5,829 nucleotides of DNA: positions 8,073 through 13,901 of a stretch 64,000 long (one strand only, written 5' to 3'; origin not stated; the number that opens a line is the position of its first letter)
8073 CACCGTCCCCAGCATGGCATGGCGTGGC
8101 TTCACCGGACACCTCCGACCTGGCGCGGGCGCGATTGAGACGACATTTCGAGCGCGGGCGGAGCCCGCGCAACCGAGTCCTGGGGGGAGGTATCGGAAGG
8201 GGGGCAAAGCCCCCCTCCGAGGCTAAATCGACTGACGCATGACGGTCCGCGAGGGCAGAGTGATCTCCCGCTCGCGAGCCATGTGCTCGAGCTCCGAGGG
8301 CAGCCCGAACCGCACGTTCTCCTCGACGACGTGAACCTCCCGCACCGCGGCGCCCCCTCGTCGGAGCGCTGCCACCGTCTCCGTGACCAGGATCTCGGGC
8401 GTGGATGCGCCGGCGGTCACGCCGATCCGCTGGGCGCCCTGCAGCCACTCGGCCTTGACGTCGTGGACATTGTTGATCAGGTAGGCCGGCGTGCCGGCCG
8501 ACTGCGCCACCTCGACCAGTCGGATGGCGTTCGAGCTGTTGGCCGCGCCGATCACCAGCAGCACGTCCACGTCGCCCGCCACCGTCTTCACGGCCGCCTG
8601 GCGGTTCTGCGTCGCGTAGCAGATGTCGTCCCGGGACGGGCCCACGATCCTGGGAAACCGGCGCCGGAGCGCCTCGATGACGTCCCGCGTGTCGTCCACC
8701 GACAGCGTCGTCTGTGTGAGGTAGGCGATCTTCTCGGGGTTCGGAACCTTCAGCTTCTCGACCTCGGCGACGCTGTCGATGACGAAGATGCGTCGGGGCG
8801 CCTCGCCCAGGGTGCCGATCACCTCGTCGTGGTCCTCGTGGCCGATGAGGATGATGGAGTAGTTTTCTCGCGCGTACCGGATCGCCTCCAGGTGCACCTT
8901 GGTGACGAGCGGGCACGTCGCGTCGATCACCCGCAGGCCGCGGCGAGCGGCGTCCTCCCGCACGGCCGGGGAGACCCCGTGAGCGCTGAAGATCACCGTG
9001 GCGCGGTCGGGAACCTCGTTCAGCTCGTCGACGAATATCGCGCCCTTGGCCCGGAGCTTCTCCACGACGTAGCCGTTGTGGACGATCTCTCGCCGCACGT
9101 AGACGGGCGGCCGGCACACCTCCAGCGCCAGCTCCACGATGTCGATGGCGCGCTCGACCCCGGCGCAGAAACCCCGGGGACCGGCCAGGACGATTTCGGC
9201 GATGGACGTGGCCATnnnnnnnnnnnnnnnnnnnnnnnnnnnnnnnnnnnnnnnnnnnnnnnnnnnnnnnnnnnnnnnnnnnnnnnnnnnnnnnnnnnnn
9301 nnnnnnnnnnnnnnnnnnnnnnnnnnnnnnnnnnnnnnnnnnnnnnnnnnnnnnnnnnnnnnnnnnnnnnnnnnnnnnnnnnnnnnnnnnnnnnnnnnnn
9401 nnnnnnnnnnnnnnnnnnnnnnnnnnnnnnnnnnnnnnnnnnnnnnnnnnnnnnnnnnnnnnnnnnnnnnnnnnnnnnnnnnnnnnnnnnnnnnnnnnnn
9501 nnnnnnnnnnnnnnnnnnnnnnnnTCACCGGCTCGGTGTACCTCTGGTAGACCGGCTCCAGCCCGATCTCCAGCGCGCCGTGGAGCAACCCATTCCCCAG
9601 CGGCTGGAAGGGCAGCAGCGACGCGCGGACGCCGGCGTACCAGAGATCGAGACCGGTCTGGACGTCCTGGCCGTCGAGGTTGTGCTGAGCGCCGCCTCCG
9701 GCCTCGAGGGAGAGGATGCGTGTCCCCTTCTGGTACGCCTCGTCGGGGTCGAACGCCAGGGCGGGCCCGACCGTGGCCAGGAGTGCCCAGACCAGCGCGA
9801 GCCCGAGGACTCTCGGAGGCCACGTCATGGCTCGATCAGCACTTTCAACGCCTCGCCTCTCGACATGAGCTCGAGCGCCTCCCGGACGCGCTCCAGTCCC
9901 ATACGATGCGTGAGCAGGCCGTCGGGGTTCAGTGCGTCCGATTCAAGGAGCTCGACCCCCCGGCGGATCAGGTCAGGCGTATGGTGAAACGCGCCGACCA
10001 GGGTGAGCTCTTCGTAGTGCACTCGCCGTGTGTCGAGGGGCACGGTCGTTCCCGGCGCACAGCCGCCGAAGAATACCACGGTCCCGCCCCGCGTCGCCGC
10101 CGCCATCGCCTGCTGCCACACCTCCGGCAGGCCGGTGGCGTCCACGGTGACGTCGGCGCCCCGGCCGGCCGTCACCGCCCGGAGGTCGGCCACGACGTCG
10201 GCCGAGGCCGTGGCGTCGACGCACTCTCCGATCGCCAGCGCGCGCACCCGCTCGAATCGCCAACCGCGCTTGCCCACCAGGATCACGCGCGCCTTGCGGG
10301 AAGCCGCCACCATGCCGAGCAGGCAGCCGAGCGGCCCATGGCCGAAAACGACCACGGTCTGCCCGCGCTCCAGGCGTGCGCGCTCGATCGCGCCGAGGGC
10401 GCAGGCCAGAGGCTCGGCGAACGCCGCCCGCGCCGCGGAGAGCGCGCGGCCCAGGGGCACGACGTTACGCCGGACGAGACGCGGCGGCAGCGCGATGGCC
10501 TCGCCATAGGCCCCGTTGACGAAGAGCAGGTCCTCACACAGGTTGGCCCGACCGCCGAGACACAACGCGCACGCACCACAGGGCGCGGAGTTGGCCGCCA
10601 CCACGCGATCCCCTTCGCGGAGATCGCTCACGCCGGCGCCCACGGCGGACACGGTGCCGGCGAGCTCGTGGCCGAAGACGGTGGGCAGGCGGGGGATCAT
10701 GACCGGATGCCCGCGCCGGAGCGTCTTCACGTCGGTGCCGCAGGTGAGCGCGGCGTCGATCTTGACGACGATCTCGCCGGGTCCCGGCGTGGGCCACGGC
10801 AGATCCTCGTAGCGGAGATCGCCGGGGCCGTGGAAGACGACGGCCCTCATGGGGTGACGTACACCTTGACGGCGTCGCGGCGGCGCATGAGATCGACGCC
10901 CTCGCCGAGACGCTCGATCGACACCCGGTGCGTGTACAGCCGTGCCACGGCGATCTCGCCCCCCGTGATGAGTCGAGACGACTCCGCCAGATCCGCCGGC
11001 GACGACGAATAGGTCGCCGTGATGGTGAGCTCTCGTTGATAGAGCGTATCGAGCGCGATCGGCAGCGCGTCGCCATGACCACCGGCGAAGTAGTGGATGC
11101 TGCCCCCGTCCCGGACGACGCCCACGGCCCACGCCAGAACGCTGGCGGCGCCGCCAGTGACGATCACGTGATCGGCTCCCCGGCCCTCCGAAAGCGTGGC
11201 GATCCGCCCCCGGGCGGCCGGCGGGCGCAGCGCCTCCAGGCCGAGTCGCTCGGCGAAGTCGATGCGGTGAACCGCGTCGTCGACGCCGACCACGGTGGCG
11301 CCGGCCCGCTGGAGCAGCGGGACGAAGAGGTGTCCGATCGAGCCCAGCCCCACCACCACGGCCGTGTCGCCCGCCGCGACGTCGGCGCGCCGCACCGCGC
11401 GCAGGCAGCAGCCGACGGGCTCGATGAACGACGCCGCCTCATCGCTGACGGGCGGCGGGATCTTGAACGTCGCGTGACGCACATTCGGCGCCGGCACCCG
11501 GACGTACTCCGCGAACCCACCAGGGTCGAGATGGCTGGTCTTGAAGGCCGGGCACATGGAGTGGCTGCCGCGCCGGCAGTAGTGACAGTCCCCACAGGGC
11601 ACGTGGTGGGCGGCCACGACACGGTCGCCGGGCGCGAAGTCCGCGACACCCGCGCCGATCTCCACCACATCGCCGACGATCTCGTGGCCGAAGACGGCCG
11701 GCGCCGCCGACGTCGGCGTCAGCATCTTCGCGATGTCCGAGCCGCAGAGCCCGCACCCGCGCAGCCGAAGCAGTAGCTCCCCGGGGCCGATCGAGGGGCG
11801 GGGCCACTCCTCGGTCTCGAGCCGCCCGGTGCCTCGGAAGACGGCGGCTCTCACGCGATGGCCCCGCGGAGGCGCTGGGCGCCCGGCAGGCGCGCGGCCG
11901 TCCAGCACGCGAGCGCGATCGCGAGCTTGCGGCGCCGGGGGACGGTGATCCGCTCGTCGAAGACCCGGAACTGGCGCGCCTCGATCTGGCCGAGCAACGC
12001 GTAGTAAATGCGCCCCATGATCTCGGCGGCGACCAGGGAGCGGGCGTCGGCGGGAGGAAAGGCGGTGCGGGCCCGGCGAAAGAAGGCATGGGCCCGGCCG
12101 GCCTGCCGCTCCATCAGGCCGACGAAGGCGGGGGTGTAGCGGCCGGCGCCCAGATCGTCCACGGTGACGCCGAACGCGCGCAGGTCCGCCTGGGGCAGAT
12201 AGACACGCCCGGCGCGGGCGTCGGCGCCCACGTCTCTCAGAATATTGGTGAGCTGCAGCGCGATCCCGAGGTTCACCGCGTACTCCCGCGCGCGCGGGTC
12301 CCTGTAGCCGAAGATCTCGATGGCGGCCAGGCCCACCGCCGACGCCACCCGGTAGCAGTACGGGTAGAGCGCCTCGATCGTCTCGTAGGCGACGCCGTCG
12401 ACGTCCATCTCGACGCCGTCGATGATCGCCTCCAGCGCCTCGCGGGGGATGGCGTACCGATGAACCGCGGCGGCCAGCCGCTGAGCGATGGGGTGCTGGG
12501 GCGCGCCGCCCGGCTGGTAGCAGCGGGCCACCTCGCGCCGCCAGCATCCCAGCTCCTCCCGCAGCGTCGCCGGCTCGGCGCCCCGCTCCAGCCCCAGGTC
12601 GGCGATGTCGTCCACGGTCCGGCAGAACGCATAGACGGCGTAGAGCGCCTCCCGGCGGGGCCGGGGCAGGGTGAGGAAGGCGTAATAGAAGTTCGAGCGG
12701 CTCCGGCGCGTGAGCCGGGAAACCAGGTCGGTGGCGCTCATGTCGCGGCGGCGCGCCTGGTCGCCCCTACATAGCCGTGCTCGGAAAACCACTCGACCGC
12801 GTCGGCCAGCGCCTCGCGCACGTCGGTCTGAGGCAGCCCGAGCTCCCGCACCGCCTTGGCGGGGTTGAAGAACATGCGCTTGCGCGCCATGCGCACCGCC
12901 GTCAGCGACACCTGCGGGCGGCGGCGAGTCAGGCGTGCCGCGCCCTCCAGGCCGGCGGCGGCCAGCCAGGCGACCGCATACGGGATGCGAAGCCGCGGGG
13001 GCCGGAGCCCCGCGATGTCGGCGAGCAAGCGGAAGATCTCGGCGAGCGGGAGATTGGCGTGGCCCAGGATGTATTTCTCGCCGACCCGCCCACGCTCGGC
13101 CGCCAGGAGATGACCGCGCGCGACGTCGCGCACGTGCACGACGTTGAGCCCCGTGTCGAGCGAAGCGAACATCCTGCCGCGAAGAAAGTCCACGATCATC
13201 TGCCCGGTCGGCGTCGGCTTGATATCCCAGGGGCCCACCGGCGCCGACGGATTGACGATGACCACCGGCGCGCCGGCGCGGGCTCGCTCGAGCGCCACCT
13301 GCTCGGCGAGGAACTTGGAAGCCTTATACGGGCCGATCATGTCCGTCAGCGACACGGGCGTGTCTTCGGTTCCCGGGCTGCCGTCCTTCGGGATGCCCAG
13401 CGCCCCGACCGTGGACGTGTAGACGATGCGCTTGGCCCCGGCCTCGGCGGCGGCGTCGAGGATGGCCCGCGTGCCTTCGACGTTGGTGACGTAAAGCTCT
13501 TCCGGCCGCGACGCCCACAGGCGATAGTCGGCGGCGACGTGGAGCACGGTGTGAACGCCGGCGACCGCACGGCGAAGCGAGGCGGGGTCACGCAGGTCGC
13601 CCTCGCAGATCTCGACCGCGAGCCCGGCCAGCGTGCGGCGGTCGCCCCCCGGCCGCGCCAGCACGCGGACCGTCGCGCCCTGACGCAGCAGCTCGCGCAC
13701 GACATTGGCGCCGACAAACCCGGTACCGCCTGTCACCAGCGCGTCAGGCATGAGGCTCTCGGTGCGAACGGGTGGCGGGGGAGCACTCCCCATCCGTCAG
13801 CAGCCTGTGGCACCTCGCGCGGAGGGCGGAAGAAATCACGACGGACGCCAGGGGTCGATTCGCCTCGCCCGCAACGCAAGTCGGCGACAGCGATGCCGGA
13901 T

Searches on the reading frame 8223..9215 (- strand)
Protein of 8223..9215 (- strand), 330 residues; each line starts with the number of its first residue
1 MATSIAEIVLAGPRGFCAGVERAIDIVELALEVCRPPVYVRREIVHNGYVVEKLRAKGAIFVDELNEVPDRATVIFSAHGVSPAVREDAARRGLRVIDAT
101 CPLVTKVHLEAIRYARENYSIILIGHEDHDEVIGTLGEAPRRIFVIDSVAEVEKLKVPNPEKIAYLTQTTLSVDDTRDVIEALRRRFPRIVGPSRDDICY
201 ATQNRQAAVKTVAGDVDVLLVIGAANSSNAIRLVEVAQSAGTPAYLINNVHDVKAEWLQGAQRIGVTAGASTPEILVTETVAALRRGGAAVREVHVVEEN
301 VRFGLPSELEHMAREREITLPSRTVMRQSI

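Call 45: search_protein_families(library=ncbifam, proteins=[window:8223-9215:-], max_evalue=0.00001)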
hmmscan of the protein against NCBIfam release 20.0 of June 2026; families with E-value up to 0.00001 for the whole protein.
window:8223-9215:- (330 aa): 8 families
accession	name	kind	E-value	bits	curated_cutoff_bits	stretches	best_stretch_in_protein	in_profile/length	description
NF002188.0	PRK01045.1-2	equivalog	3.9e-135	449.9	420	1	7-314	2-312/315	4-hydroxy-3-methylbut-2-enyl diphosphate reductase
NF002189.0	PRK01045.1-3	equivalog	8.6e-132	439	444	1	6-313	14-323/326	4-hydroxy-3-methylbut-2-enyl diphosphate reductase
NF002190.0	PRK01045.1-4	subfamily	4.8e-130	433.1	389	1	5-312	6-318/321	4-hydroxy-3-methylbut-2-enyl diphosphate reductase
TIGR00216.1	ispH_lytB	equivalog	1.9e-98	329.1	187.85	1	7-285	1-280/282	4-hydroxy-3-methylbut-2-enyl diphosphate reductase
NF002187.0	PRK01045.1-1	equivalog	5e-75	252.2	276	1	7-285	2-276/282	4-hydroxy-3-methylbut-2-enyl diphosphate reductase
NF000907.0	PRK00087.1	equivalog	4.1e-73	246.7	624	1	7-287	2-278/671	bifunctional 4-hydroxy-3-methylbut-2-enyl diphosphate reductase/30S ribosomal protein S1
NF009024.0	PRK12360.1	equivalog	2.8e-62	210.6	387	1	7-285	2-279/281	4-hydroxy-3-methylbut-2-enyl diphosphate reductase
NF009911.0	PRK13371.1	equivalog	4.5e-38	131.3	440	2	7-154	56-209/405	4-hydroxy-3-methylbut-2-enyl diphosphate reductase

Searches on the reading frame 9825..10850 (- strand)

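Call 45: search_protein_families(library=ncbifam, proteins=[window:9825-10850:-], max_evalue=0.00001)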
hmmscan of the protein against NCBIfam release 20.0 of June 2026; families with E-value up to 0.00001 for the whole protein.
window:9825-10850:- (341 aa): 20 families
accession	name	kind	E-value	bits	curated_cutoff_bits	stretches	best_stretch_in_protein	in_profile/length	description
TIGR00692.1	tdh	equivalog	9.1e-42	143.3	458.35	1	16-339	15-338/340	L-threonine 3-dehydrogenase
NF041097.1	keto_inos_dh_IolM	equivalog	6.9e-41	140.2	450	1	12-340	40-388/389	scyllo-inosose 3-dehydrogenase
NF003808.0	PRK05396.1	equivalog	1e-39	136.4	380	1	13-340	14-339/341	L-threonine 3-dehydrogenase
TIGR03451.1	mycoS_dep_FDH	equivalog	1.2e-38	132.9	512.9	2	152-338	165-355/358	S-(hydroxymethyl)mycothiol dehydrogenase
NF007489.0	PRK10083.1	equivalog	9.9e-33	113.5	376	1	1-337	1-333/339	Zn-dependent oxidoreductase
NF007375.0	PRK09880.1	equivalog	4.8e-31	107.8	469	1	26-331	29-332/344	L-idonate 5-dehydrogenase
TIGR03989.1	Rxyl_3153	subfamily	5.4e-31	108.2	440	2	3-106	5-106/370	NDMA-dependent alcohol dehydrogenase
NF010344.0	PRK13771.1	subfamily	3.7e-29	101.7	349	1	1-338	1-330/334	putative alcohol dehydrogenase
TIGR02818.1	adh_III_F_hyde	equivalog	1.5e-28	99.9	543.95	2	4-108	6-108/368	S-(hydroxymethyl)glutathione dehydrogenase/class III alcohol dehydrogenase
TIGR03366.1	HpnZ_proposed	hypoth_equivalog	5.3e-27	94.8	328.1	1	21-320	2-313/315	putative phosphonate catabolism associated alcohol dehydrogenase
NF041172.1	AcrlCoa_red_Thmprot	equivalog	8.3e-26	90.7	500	1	1-340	1-333/334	acryloyl-CoA reductase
NF007642.0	PRK10309.1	equivalog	4.8e-21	75.4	550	1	1-264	1-262/347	galactitol-1-phosphate 5-dehydrogenase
TIGR02824.1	quinone_pig3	subfamily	9.4e-18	64.3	296.8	2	7-86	7-88/325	putative NAD(P)H quinone oxidoreductase, PIG3 family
NF006940.0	PRK09422.1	equivalog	3.5e-16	59.1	344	1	22-295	22-291/338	alcohol dehydrogenase AdhP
TIGR03201.1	dearomat_had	equivalog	1.9e-15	56.8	338.65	1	8-205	6-209/349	6-hydroxycyclohex-1-ene-1-carbonyl-CoA dehydrogenase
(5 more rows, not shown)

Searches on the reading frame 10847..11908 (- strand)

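Call 43: search_protein_families(library=ncbifam, proteins=[window:10847-11908:-], max_evalue=0.00001)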
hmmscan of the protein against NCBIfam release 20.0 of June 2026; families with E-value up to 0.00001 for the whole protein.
window:10847-11908:- (353 aa): 20 families
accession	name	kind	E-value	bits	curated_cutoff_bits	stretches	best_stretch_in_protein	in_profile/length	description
TIGR00692.1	tdh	equivalog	7.3e-44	150.2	458.35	1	34-350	15-337/340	L-threonine 3-dehydrogenase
NF003808.0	PRK05396.1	equivalog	5.4e-43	147.2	380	1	31-350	14-337/341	L-threonine 3-dehydrogenase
NF041097.1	keto_inos_dh_IolM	equivalog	1.4e-41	142.4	450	1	27-351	37-387/389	scyllo-inosose 3-dehydrogenase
NF010344.0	PRK13771.1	subfamily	1e-34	120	349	1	20-345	2-324/334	putative alcohol dehydrogenase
TIGR03366.1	HpnZ_proposed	hypoth_equivalog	2.4e-31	109.1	328.1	1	39-314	2-293/315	putative phosphonate catabolism associated alcohol dehydrogenase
NF007642.0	PRK10309.1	equivalog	1.8e-30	106.3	550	1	22-343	4-335/347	galactitol-1-phosphate 5-dehydrogenase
NF007489.0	PRK10083.1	equivalog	2.5e-30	105.6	376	1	30-346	12-330/339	Zn-dependent oxidoreductase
NF041172.1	AcrlCoa_red_Thmprot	equivalog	1.1e-29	103.5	500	1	21-347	3-327/334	acryloyl-CoA reductase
TIGR03989.1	Rxyl_3153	subfamily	4e-28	98.7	440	2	20-119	3-105/370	NDMA-dependent alcohol dehydrogenase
NF006940.0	PRK09422.1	equivalog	9e-26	90.6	344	1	20-271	2-256/338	alcohol dehydrogenase AdhP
TIGR02822.1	adh_fam_2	subfamily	2.4e-25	89.3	283.5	1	26-295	11-270/329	zinc-binding alcohol dehydrogenase family protein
TIGR03201.1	dearomat_had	equivalog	7.4e-25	87.8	338.65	1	28-221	8-208/349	6-hydroxycyclohex-1-ene-1-carbonyl-CoA dehydrogenase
NF047908.1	AldhRedAhr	equivalog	1.5e-23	83.2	470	1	27-313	13-297/335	NADPH-dependent aldehyde reductase Ahr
NF007375.0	PRK09880.1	equivalog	2.3e-20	72.6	469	1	45-298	30-288/344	L-idonate 5-dehydrogenase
TIGR03451.1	mycoS_dep_FDH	equivalog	1.3e-17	63.7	512.9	1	36-345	20-350/358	S-(hydroxymethyl)mycothiol dehydrogenase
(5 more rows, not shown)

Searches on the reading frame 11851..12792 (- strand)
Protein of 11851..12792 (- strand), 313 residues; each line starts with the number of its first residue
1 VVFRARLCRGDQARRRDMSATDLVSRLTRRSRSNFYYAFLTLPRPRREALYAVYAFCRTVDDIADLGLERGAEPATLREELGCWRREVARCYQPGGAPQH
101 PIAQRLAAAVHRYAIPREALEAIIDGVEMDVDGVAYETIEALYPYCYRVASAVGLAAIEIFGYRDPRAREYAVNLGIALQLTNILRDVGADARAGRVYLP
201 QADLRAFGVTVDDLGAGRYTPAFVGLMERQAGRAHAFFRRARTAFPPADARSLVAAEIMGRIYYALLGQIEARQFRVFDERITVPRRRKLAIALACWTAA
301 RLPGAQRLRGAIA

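Call 43: search_protein_families(library=ncbifam, proteins=[window:11851-12792:-], max_evalue=0.00001)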
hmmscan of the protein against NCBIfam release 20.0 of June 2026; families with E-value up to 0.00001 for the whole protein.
window:11851-12792:- (313 aa): 5 families
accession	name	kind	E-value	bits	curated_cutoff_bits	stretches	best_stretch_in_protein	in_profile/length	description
TIGR03465.1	HpnD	equivalog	2.6e-91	305.4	278.6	1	28-298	2-266/267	presqualene diphosphate synthase HpnD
TIGR03464.1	HpnC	equivalog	6.3e-52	176.7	250.45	1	30-295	4-264/267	squalene synthase HpnC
NF045686.1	PhytoSynCyanob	equivalog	3.7e-47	160.9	550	1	20-299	20-306/310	15-cis-phytoene synthase CrtB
NF045921.1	PhytnSynCrtBRhod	equivalog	3.2e-38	131.9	500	1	26-295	12-274/307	15-cis-phytoene synthase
NF042419.1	Phyto_syn_CrtB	equivalog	1.8e-32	113.1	480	1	44-297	28-283/306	15-cis-phytoene synthase CrtB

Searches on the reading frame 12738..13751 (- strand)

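Call 43: search_protein_families(library=ncbifam, proteins=[window:12738-13751:-], max_evalue=0.00001)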
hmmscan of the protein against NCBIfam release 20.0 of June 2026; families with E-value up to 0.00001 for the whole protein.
window:12738-13751:- (337 aa): 24 families
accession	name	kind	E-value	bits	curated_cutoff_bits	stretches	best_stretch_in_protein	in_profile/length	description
TIGR03466.1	HpnA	hypoth_equivalog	2.3e-140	467.2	367.65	1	4-328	3-327/327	hopanoid-associated sugar epimerase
NF052578.1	StrlDmthSdmBMthl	equivalog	2.7e-71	241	600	1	4-328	3-328/328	sterol demethylase protein SdmB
NF042423.1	oxyalk_red_Shew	equivalog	1.4e-28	100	580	1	4-284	11-294/331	2-alkyl-3-oxoalkanoate reductase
NF042422.1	oxyalk_red_OleD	equivalog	1.5e-28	100.2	580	1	5-316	4-322/329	2-alkyl-3-oxoalkanoate reductase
TIGR04180.1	EDH_00030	hypoth_equivalog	3.8e-22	78.7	475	1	5-226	2-234/297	NAD-dependent 4,6-dehydratase LegB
TIGR01181.1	dTDP_gluc_dehyt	equivalog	1.5e-19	70.3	365.1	1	4-325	2-314/321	dTDP-glucose 4,6-dehydratase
TIGR01179.1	galE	equivalog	6.5e-19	67.9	262.3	1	5-159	3-162/332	UDP-glucose 4-epimerase GalE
TIGR01746.1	Thioester-redct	subfamily_domain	2e-18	66.8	213.35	1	5-299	3-329/371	thioester reductase domain-containing protein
NF005539.0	PRK07201.1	equivalog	3.5e-14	52.5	549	1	5-173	4-179/657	SDR family oxidoreductase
NF041293.1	G6PDh_Azf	equivalog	2e-12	47.1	400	1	4-119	5-120/252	NAD-dependent glucose-6-phosphate dehydrogenase Azf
NF007956.0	PRK10675.1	subfamily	3.5e-11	42.8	394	1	4-173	3-182/338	UDP-glucose 4-epimerase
NF004520.0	PRK05865.1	equivalog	5.1e-11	41.2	1509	1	6-114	5-103/854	sugar epimerase family protein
TIGR03589.1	PseB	equivalog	7.4e-10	38.3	407.75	1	5-115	8-126/324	UDP-N-acetylglucosamine 4,6-dehydratase (inverting)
NF007582.0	PRK10217.1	equivalog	1.4e-09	37.5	698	1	3-233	3-255/355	dTDP-glucose 4,6-dehydratase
TIGR02197.1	heptose_epim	equivalog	2.5e-08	33.5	274.6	1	5-157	2-153/316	ADP-glyceromanno-heptose 6-epimerase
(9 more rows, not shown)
